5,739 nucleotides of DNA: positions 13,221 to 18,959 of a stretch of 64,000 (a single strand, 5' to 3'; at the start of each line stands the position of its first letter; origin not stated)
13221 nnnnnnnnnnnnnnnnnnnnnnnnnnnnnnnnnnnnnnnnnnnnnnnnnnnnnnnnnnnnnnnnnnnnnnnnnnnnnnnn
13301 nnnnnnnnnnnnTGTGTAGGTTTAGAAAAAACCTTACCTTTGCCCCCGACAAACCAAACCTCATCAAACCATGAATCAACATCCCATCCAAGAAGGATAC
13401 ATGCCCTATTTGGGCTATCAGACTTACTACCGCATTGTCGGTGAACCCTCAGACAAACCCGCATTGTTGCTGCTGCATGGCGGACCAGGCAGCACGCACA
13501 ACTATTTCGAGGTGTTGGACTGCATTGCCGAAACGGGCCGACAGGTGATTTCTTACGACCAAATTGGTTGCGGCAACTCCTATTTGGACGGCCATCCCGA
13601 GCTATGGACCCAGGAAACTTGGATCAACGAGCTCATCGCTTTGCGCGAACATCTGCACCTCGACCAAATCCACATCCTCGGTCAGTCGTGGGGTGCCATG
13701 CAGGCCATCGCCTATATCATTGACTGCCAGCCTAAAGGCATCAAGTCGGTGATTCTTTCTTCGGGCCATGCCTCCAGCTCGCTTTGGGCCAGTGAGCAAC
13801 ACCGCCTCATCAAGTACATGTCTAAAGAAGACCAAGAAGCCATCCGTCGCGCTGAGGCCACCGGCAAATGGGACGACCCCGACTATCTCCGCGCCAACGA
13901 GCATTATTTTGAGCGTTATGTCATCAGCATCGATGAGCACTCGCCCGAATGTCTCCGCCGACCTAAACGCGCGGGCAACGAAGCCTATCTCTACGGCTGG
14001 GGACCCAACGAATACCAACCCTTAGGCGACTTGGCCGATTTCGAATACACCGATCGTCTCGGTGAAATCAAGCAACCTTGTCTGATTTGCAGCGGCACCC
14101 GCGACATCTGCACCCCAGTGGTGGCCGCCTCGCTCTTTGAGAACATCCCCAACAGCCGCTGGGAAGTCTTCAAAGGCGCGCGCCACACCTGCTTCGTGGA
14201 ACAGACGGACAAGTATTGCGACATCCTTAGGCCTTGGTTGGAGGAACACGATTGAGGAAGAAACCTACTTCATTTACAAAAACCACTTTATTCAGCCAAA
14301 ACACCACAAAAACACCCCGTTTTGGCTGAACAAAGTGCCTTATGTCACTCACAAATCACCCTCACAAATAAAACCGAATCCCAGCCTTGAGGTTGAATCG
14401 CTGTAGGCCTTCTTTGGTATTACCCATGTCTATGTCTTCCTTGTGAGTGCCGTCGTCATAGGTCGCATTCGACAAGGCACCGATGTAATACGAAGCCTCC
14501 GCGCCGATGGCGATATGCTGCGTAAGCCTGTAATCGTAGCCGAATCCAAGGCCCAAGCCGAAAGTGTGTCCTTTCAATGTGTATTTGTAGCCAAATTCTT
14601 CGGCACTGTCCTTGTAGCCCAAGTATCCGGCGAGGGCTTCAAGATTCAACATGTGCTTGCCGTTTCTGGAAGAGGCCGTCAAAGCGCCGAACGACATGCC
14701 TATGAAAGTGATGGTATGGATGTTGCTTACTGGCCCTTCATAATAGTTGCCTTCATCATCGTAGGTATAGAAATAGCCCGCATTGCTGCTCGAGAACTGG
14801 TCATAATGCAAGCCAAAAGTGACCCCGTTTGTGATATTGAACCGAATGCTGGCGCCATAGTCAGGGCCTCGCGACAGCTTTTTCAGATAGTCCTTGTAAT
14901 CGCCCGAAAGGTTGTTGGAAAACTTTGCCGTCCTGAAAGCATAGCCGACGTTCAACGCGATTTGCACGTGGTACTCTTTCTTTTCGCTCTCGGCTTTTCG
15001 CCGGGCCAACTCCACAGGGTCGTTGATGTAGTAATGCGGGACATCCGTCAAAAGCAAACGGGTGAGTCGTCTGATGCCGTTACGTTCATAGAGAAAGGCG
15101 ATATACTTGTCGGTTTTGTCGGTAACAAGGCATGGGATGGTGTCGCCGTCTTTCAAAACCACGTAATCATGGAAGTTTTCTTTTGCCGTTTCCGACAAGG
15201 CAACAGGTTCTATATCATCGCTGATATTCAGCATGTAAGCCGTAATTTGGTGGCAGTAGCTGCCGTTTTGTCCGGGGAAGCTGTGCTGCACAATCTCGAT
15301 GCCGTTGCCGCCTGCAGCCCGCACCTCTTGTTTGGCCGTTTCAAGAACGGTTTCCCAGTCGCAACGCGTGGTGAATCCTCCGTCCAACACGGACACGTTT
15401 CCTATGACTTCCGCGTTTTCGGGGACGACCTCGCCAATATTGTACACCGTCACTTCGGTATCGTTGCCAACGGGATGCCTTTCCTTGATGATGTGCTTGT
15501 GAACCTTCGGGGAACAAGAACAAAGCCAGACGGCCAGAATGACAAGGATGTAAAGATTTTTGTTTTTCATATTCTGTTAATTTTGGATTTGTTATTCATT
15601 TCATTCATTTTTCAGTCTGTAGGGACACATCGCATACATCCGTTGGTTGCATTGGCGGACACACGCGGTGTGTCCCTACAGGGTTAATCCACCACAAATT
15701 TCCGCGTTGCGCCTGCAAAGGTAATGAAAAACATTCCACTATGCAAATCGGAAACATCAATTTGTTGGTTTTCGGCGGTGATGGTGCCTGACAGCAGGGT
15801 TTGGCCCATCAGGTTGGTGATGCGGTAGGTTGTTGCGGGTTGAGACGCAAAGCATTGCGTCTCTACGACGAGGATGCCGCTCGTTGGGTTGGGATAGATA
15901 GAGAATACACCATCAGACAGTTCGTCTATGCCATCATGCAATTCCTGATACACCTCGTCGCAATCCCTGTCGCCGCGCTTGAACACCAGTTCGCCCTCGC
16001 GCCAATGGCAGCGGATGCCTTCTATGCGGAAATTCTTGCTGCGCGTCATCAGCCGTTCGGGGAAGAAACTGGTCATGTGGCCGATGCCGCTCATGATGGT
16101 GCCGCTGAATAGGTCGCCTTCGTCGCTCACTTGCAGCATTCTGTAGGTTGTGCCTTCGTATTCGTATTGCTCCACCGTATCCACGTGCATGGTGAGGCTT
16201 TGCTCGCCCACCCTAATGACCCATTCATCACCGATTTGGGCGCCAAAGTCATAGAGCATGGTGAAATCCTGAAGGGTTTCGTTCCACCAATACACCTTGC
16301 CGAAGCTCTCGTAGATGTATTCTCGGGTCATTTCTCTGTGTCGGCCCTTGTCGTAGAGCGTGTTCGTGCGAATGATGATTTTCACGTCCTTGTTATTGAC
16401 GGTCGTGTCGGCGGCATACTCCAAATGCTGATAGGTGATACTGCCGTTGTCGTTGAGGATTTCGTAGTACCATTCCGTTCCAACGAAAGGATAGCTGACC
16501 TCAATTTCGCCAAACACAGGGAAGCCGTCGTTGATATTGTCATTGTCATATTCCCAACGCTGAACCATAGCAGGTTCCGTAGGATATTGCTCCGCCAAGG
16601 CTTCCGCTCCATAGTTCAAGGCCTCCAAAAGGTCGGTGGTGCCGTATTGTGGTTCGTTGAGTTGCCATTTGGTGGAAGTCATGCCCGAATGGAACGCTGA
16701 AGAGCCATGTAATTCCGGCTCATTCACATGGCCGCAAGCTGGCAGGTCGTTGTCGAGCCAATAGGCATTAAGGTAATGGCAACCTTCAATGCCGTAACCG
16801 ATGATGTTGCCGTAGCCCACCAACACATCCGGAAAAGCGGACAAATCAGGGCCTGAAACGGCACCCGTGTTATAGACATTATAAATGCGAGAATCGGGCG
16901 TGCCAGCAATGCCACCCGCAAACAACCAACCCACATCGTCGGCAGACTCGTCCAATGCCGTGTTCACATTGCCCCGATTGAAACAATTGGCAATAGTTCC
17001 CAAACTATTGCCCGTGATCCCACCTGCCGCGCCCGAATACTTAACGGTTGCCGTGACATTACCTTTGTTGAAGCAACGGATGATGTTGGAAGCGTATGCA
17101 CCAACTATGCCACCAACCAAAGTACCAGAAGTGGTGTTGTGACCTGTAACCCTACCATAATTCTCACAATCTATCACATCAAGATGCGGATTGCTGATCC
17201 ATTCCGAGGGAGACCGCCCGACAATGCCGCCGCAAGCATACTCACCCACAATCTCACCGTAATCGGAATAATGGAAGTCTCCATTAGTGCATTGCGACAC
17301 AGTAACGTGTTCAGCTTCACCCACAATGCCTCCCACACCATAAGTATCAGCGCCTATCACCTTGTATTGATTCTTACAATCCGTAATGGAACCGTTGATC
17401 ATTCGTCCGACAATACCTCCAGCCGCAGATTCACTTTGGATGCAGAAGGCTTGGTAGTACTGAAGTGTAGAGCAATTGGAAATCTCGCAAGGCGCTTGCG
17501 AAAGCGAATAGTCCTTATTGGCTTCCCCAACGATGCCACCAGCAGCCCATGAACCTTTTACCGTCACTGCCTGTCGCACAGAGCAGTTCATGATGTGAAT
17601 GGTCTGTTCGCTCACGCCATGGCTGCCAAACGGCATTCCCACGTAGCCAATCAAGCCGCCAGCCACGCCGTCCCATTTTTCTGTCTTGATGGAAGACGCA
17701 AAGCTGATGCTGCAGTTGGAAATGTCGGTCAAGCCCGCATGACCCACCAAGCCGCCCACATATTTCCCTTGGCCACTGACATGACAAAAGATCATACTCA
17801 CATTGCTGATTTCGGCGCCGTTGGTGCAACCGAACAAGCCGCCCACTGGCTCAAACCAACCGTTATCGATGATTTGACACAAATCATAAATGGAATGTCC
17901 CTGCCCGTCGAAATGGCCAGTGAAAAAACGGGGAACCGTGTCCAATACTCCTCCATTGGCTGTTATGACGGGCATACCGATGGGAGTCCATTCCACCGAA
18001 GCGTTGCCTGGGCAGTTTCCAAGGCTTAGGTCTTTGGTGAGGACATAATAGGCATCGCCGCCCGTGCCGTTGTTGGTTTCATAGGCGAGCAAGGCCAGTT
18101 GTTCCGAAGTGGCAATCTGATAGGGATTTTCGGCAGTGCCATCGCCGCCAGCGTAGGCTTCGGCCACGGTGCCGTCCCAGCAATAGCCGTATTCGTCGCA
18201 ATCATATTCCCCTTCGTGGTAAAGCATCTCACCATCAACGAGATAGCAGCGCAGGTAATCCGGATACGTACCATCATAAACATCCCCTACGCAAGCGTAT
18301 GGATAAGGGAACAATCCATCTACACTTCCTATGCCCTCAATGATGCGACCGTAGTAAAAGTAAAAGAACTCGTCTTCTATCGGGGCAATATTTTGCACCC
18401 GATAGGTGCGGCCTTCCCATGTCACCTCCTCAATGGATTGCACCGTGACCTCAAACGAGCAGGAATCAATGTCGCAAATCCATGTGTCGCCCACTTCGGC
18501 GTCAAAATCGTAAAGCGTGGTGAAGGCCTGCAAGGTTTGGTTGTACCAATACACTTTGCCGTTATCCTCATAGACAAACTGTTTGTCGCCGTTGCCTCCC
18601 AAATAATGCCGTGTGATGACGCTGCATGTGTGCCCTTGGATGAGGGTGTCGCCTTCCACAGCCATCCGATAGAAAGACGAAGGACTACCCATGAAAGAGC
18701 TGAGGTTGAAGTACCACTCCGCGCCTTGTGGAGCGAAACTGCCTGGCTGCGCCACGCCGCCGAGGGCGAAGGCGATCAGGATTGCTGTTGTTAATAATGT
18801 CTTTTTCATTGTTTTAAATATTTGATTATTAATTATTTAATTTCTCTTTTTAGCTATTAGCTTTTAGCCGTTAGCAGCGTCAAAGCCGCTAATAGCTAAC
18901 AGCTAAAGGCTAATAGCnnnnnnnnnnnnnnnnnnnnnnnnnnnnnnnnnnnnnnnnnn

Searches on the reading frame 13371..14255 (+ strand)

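Call 41: search_protein_families(library=pfam, proteins=[window:13371-14255:+], max_evalue=0.001)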
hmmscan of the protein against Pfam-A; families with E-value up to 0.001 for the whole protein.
window:13371-14255:+ (294 aa): 3 families
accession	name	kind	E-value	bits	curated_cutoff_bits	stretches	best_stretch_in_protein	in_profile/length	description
PF00561.26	Abhydrolase_1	-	5.6e-25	88.8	25.8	1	30-277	1-243/245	alpha/beta hydrolase fold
PF12146.15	Hydrolase_4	-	5.1e-14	52.6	27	1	29-151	4-127/239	Serine aminopeptidase, S33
PF12697.13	Abhydrolase_6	-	7.3e-11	43.6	26.3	1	32-283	1-215/217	Alpha/beta hydrolase family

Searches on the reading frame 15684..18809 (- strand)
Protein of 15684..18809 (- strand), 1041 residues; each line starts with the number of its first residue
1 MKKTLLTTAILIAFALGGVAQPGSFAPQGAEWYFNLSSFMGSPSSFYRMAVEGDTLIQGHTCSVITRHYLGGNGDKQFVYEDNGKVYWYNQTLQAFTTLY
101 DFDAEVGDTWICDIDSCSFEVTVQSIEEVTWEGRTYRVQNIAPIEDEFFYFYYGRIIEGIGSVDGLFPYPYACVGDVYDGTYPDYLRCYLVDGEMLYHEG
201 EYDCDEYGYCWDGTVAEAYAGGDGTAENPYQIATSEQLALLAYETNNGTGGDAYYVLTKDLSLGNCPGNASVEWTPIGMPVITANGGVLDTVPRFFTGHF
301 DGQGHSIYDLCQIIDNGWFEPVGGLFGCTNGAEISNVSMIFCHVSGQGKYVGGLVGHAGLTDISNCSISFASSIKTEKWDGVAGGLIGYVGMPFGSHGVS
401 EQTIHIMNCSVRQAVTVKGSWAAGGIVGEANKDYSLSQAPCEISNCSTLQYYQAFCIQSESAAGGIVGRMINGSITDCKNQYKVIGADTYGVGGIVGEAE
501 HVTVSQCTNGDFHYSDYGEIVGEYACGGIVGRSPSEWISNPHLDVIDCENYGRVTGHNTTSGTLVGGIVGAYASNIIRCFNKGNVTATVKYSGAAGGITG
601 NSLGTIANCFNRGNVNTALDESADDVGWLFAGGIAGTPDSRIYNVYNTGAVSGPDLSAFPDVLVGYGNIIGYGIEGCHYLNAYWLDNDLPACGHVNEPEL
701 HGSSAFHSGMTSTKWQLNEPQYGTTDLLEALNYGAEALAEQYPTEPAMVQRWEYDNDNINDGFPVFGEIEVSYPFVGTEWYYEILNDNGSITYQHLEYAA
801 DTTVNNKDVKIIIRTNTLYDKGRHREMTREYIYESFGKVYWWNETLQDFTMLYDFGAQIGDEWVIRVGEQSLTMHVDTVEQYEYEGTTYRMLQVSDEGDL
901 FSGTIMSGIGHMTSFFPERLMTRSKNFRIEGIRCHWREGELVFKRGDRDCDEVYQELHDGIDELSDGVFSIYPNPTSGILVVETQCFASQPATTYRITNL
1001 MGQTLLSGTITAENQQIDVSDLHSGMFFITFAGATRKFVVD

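Call 41: search_protein_families(library=pfam, proteins=[window:15684-18809:-], max_evalue=0.001)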
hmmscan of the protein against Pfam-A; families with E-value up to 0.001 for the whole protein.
window:15684-18809:- (1041 aa): 2 families
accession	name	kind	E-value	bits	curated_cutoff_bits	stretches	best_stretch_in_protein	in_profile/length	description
PF07581.17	Glug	-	1.5e-13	50.6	20.5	0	348-368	2-23/28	The GLUG motif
PF18962.6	Por_Secre_tail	-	2.1e-10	41.2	27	1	971-1038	1-73/75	Secretion system C-terminal sorting domain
